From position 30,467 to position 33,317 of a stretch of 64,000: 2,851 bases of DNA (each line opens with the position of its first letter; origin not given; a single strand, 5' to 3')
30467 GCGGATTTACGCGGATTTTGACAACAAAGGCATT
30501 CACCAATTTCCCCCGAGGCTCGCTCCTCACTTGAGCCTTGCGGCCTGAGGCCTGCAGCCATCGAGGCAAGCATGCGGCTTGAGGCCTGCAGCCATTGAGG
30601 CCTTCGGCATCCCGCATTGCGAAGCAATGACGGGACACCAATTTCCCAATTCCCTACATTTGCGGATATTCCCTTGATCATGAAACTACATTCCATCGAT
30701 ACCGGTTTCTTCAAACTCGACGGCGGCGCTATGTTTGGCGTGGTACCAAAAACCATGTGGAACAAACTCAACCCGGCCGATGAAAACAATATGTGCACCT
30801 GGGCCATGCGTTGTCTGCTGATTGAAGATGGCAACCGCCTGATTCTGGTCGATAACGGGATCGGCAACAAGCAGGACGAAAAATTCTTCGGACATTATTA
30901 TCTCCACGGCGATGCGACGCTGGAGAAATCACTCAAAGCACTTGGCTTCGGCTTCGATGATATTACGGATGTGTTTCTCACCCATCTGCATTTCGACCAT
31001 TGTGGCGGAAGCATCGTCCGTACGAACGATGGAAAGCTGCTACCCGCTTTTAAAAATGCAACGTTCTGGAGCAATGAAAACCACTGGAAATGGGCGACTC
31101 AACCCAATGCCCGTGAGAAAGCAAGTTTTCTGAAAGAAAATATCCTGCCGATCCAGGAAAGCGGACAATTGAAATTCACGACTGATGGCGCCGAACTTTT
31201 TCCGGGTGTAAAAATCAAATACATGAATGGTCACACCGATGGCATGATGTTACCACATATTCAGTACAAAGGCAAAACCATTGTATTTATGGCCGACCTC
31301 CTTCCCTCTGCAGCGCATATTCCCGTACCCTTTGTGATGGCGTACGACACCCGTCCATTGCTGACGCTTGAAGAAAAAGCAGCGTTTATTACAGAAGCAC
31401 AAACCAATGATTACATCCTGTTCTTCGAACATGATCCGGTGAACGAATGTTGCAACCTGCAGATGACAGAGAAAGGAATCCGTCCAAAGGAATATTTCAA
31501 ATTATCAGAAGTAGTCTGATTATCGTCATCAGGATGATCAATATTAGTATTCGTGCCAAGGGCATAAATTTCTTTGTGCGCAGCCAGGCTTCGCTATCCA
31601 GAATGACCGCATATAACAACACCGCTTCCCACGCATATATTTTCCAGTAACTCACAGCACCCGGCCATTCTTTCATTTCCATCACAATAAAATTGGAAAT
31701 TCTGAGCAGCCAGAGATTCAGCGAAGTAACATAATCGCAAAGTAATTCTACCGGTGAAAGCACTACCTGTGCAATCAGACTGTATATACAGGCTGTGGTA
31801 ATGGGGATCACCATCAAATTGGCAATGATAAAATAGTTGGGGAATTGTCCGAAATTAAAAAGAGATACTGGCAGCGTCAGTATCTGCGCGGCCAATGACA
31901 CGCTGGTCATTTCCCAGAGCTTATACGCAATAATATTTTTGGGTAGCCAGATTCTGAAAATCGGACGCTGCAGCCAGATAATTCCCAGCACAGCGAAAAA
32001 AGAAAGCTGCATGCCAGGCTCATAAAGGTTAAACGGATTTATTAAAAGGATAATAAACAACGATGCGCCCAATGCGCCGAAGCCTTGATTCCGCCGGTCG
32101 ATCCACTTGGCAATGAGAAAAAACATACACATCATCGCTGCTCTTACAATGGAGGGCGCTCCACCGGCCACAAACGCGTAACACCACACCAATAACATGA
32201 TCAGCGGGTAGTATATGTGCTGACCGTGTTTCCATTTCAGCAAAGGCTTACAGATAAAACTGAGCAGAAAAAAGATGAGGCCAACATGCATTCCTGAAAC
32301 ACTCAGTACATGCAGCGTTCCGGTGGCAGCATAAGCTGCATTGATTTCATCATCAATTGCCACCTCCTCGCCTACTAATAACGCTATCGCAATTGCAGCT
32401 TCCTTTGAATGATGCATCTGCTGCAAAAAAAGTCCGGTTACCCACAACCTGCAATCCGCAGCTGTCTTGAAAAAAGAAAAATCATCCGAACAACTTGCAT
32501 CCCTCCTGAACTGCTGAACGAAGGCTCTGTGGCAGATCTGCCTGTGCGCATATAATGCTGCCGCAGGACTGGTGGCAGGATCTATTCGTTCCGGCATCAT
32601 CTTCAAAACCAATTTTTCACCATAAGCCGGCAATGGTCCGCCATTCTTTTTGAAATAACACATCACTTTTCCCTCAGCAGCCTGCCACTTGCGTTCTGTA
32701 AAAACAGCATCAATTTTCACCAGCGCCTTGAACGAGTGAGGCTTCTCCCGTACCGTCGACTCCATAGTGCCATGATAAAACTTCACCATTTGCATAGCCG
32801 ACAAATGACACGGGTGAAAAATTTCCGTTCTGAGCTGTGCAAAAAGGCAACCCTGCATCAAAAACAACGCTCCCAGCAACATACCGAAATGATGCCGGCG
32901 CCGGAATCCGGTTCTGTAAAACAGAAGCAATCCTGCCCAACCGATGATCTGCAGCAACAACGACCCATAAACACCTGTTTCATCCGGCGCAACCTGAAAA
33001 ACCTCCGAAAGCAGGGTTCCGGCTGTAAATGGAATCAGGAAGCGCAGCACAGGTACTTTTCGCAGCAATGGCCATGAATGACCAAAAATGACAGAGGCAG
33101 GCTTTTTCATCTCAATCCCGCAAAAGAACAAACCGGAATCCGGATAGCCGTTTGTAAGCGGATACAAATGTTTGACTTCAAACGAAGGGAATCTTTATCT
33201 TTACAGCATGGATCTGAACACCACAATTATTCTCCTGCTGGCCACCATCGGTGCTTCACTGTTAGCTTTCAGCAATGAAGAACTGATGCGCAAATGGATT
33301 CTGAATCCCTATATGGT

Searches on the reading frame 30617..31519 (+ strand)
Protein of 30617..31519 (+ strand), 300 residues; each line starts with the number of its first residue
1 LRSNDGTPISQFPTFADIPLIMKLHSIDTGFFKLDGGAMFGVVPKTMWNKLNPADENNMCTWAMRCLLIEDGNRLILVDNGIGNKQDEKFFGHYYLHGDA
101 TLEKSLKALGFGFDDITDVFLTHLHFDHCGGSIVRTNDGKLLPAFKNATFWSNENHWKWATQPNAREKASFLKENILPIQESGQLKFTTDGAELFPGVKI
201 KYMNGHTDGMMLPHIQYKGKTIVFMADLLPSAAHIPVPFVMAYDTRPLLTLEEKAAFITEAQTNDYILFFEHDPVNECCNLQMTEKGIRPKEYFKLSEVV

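Call 7: search_protein_families(library=pfam, proteins=[window:30617-31519:+])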
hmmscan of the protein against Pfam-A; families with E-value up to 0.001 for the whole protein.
window:30617-31519:+ (300 aa): 1 family
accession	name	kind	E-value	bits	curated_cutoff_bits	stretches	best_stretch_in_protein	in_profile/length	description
PF00753.33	Lactamase_B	-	4e-16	60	22.7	1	66-255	8-179/196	Metallo-beta-lactamase superfamily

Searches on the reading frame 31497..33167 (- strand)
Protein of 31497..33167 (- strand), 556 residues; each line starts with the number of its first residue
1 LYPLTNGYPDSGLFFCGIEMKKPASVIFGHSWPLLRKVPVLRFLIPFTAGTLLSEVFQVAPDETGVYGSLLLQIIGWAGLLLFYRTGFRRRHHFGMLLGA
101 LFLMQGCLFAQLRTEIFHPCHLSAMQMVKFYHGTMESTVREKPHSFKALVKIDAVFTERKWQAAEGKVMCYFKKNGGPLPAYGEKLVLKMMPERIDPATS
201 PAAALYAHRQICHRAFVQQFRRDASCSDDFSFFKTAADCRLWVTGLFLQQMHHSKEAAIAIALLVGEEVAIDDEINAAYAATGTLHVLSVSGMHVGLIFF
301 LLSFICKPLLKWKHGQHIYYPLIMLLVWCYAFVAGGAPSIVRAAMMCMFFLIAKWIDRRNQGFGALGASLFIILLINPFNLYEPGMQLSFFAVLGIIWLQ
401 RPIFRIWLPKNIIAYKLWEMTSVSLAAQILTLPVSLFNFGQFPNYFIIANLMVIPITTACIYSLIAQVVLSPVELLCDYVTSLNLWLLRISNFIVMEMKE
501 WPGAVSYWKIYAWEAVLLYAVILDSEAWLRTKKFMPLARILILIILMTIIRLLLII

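Call 7: search_protein_families(library=pfam, proteins=[window:31497-33167:-])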
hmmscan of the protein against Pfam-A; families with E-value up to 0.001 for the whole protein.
window:31497-33167:- (556 aa): 2 families
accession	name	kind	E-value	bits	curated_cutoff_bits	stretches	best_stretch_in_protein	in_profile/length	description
PF03772.21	Competence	-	4.3e-58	197.2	23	1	263-523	1-261/270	Competence protein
PF13567.11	DUF4131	-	1.2e-09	38.5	31.6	1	73-217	8-159/165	Domain of unknown function (DUF4131)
